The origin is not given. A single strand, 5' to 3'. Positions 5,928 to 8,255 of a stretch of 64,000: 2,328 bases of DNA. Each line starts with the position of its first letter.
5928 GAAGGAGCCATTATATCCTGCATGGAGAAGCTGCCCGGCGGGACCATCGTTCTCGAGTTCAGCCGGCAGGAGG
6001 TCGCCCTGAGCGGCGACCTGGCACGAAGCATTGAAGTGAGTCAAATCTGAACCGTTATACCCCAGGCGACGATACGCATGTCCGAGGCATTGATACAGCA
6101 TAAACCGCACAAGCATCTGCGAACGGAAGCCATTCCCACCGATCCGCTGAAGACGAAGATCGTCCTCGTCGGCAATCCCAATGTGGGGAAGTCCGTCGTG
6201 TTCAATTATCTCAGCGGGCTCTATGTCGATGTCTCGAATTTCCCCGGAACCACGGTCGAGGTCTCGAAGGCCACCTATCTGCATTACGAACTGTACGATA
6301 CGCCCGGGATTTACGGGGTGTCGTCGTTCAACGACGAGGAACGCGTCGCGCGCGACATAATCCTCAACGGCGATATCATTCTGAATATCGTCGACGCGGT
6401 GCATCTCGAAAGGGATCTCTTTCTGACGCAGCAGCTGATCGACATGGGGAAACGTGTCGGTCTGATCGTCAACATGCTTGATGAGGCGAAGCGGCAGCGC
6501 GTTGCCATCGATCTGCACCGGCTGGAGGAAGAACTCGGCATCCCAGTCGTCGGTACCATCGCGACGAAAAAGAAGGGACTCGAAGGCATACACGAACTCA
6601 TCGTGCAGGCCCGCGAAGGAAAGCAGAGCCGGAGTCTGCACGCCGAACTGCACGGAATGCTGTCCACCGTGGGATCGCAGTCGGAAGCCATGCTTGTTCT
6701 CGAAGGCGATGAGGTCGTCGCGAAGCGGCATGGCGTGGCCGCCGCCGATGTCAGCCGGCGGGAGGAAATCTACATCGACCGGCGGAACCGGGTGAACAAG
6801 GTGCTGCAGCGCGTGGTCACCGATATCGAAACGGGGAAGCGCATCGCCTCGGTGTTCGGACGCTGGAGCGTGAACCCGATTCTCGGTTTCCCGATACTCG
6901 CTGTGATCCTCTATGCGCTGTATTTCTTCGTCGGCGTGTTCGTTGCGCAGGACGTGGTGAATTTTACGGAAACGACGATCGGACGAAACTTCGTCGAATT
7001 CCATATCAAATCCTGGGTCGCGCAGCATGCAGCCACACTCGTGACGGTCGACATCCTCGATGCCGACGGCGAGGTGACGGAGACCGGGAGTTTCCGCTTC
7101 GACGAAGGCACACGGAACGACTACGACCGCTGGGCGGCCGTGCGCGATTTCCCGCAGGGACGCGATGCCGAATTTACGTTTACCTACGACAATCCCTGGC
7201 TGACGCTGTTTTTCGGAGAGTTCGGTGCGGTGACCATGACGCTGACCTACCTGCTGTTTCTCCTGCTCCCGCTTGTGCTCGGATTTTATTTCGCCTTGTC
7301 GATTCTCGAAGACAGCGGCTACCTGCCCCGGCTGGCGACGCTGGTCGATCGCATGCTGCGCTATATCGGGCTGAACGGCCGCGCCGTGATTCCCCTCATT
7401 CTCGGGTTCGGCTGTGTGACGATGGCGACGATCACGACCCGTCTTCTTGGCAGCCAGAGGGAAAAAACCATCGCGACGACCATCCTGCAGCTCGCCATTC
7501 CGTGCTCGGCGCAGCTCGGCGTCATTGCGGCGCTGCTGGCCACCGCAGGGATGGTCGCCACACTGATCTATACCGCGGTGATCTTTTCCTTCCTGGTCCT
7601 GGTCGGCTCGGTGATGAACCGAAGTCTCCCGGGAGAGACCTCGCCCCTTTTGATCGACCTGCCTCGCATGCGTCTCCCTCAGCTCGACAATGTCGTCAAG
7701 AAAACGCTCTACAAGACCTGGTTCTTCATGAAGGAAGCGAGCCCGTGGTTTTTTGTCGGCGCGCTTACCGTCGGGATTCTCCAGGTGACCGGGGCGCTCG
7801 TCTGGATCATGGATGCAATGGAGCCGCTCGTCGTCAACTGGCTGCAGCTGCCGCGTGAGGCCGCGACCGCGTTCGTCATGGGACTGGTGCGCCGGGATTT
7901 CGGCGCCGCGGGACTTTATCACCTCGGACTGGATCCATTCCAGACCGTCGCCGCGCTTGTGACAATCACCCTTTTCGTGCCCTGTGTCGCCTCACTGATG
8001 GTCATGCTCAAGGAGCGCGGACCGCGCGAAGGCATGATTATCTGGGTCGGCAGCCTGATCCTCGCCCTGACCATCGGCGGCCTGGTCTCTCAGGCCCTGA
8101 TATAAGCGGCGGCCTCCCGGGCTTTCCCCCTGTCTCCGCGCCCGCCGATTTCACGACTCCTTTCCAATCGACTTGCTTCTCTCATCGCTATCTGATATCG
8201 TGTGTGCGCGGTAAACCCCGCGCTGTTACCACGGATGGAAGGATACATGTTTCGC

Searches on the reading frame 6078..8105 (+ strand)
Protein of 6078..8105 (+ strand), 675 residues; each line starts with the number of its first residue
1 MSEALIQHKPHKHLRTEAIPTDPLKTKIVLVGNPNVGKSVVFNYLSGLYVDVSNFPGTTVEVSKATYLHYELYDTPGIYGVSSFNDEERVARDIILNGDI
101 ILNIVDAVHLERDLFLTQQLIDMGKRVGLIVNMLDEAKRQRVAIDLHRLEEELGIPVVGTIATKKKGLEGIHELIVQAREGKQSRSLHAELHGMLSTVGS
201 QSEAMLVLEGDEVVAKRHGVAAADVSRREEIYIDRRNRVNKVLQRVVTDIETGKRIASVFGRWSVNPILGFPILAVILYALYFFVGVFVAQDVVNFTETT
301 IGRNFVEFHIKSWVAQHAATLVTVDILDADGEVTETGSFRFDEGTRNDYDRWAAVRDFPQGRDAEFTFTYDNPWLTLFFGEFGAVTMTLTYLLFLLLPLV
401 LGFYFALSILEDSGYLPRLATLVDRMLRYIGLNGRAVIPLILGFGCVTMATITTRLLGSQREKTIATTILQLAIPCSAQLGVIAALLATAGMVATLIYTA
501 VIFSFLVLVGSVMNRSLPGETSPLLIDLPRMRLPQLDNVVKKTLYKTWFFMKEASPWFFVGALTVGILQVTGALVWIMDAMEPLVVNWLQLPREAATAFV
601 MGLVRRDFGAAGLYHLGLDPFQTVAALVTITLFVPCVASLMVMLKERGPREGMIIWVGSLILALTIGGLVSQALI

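Call 87: search_protein_families(library=pfam, proteins=[window:6078-8105:+], max_evalue=0.00001)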
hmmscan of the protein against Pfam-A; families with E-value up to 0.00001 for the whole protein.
window:6078-8105:+ (675 aa): 4 families
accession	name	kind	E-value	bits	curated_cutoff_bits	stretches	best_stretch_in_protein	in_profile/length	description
PF02421.24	FeoB_N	-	1.3e-49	168.2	27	1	27-173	2-154/156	Ferrous iron transport protein B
PF07670.19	Gate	-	6.4e-28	97.7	29.6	2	394-489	2-103/104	Nucleoside recognition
PF01926.29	MMR_HSR1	-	5.8e-16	59.1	21.9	1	27-132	1-112/113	50S ribosome-binding GTPase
PF07664.17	FeoB_C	-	1.4e-09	37.9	26.6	1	498-544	4-52/54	Ferrous iron transport protein B C terminus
